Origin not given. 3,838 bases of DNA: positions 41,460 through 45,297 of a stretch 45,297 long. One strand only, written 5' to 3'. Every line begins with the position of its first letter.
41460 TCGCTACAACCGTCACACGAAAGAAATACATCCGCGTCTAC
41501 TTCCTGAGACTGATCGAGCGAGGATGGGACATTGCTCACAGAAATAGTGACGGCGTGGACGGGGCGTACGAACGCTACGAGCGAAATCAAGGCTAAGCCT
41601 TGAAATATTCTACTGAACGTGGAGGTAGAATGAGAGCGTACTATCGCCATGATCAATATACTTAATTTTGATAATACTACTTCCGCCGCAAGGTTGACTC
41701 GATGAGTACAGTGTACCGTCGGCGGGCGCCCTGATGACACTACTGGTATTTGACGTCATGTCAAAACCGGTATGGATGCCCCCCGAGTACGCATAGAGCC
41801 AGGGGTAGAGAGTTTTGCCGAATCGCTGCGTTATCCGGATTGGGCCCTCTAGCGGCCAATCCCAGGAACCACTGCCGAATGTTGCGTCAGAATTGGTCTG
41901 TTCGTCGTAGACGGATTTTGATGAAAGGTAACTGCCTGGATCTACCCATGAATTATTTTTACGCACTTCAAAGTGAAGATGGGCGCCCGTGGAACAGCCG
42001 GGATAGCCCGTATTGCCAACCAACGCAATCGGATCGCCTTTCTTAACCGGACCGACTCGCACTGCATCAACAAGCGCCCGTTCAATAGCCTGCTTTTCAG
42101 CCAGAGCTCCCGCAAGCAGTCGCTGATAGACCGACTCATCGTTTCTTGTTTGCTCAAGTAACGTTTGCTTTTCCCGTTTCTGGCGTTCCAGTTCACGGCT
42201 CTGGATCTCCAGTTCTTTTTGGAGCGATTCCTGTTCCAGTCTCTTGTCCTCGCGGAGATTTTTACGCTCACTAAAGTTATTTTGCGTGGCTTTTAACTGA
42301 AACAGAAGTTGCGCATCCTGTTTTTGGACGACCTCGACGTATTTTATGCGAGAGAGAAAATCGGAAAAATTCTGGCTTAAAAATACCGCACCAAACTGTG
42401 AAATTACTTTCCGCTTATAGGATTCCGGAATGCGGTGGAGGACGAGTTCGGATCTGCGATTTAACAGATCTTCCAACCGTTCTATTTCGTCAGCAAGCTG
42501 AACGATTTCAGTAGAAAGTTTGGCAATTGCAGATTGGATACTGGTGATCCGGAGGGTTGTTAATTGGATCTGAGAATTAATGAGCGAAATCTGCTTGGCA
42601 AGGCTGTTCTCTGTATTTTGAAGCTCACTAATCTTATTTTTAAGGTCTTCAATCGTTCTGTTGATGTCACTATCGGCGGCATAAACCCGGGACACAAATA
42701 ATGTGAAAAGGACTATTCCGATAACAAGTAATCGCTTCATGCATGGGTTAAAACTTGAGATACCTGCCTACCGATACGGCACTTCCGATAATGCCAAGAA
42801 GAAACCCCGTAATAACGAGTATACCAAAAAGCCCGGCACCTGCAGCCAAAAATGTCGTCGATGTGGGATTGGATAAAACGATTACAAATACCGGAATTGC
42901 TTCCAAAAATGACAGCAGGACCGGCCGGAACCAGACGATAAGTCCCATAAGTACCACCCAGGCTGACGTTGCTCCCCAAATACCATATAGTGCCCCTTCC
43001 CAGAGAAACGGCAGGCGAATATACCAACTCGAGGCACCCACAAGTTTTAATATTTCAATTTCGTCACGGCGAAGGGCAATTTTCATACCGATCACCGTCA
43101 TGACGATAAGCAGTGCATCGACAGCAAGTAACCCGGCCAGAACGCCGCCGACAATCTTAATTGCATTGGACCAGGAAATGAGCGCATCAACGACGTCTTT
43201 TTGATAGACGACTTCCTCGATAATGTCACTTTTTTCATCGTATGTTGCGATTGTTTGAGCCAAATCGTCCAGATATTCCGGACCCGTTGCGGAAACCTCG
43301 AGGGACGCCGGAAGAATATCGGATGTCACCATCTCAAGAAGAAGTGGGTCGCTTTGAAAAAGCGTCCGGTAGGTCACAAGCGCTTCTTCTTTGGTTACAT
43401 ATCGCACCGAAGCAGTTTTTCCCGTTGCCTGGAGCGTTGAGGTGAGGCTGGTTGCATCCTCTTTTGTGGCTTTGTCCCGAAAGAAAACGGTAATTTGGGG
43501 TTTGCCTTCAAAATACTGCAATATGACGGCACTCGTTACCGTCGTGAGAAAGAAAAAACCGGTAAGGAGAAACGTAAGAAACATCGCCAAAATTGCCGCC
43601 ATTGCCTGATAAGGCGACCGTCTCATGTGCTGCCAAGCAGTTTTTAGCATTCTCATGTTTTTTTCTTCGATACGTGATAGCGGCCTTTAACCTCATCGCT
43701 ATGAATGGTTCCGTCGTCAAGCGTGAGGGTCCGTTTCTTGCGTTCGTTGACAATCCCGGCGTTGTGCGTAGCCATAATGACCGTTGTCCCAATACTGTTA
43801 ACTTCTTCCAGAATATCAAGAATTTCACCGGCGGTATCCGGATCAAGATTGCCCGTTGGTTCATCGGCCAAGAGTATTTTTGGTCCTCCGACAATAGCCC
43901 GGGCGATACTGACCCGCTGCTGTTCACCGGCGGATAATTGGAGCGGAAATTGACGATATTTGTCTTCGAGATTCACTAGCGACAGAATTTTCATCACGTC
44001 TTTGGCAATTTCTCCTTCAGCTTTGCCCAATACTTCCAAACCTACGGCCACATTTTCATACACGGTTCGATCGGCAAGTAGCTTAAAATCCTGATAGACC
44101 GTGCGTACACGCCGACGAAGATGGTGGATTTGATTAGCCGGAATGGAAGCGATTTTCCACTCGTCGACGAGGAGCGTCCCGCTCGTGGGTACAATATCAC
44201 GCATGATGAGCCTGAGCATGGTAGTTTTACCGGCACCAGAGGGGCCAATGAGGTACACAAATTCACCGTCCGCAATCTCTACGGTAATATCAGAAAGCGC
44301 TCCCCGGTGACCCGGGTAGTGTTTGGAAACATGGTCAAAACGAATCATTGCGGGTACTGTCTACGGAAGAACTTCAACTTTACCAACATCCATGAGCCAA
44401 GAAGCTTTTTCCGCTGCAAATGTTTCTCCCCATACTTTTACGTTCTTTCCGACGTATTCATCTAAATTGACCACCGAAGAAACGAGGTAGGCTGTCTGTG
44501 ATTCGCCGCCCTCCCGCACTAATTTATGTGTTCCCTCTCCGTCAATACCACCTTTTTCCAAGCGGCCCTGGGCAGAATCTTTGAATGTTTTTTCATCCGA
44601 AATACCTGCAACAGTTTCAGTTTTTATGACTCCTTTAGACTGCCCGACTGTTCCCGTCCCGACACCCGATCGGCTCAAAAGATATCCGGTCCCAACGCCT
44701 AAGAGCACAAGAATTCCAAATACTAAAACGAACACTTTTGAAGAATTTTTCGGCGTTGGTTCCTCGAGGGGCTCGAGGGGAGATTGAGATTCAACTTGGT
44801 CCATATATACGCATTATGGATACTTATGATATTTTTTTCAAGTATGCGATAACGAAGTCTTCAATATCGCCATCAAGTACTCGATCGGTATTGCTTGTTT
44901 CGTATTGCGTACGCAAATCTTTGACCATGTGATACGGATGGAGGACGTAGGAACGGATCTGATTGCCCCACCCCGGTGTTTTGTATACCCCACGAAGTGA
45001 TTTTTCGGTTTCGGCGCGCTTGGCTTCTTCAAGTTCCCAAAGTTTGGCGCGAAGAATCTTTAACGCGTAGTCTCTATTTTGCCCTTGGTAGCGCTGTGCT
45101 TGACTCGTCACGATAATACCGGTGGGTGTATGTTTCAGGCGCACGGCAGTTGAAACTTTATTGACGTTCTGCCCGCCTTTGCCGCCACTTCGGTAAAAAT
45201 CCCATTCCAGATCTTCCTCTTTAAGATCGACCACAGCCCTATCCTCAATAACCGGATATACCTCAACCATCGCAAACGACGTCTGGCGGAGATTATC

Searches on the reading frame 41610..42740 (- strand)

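Call 12: search_protein_families(library=pfam, proteins=[window:41610-42740:-], max_evalue=0.001)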
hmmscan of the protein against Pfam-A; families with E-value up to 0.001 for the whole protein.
window:41610-42740:- (376 aa): 3 families
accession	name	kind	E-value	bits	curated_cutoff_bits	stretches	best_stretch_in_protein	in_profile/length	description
PF01551.29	Peptidase_M23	-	2e-14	54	28.7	1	231-268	62-96/96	Peptidase family M23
PF24568.1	CC_PcsB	-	9.4e-07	29.1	27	1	86-156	1-72/75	Peptidoglycan hydrolase PcsB, coiled-coil domain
PF22638.1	FlgK_D1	-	0.00018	21.6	28.6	1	30-100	43-113/233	Flagellar hook-associated protein FlgK helical domain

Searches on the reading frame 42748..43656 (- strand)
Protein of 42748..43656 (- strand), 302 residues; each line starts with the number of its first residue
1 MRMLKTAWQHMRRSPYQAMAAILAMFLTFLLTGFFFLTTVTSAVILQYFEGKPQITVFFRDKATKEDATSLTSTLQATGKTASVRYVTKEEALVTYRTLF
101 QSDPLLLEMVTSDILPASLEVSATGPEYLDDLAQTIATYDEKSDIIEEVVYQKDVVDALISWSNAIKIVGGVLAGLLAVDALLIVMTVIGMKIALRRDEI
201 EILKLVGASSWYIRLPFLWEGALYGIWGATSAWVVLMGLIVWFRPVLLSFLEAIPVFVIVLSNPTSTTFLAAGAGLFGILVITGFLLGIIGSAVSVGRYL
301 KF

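Call 12: search_protein_families(library=pfam, proteins=[window:42748-43656:-], max_evalue=0.001)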
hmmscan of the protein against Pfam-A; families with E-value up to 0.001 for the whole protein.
window:42748-43656:- (302 aa): 2 families
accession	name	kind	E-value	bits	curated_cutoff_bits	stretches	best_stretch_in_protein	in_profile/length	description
PF18075.7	FtsX_ECD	-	1.7e-15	57.8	23.5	1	54-140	2-91/96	FtsX extracellular domain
PF02687.27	FtsX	-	4.3e-08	33.7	25.5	1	172-292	2-108/120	FtsX-like permease C-terminal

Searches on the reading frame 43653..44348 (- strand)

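Call 12: search_protein_families(library=pfam, proteins=[window:43653-44348:-], max_evalue=0.001)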
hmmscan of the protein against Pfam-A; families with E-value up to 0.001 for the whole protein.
window:43653-44348:- (231 aa): 5 families
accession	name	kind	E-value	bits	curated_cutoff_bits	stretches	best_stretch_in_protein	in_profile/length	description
PF00005.33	ABC_tran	-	8e-33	114.4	25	1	18-165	1-136/137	ABC transporter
PF13304.12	AAA_21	-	4.5e-07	30.7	27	0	155-201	259-304/304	AAA domain, putative AbiEii toxin, Type IV TA system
PF13191.12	AAA_16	-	5.3e-05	24.2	32.6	1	26-74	20-63/167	AAA ATPase domain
PF13481.12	AAA_25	-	0.00024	21.2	27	1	25-99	30-109/195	AAA domain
PF13401.12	AAA_22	-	0.00084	20.1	27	0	29-65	6-33/130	AAA domain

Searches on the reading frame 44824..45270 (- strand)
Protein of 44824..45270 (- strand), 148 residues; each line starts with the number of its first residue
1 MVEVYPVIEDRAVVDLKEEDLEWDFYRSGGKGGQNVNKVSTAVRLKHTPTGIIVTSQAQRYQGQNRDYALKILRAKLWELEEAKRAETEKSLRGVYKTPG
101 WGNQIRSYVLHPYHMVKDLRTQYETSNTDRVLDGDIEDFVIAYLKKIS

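Call 12: search_protein_families(library=pfam, proteins=[window:44824-45270:-], max_evalue=0.001)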
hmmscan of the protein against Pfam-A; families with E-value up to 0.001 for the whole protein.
window:44824-45270:- (148 aa): 1 family
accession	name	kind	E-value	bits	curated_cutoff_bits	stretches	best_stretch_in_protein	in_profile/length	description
PF00472.26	RF-1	-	9.9e-36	122.7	35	1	14-120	5-116/116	RF-1 domain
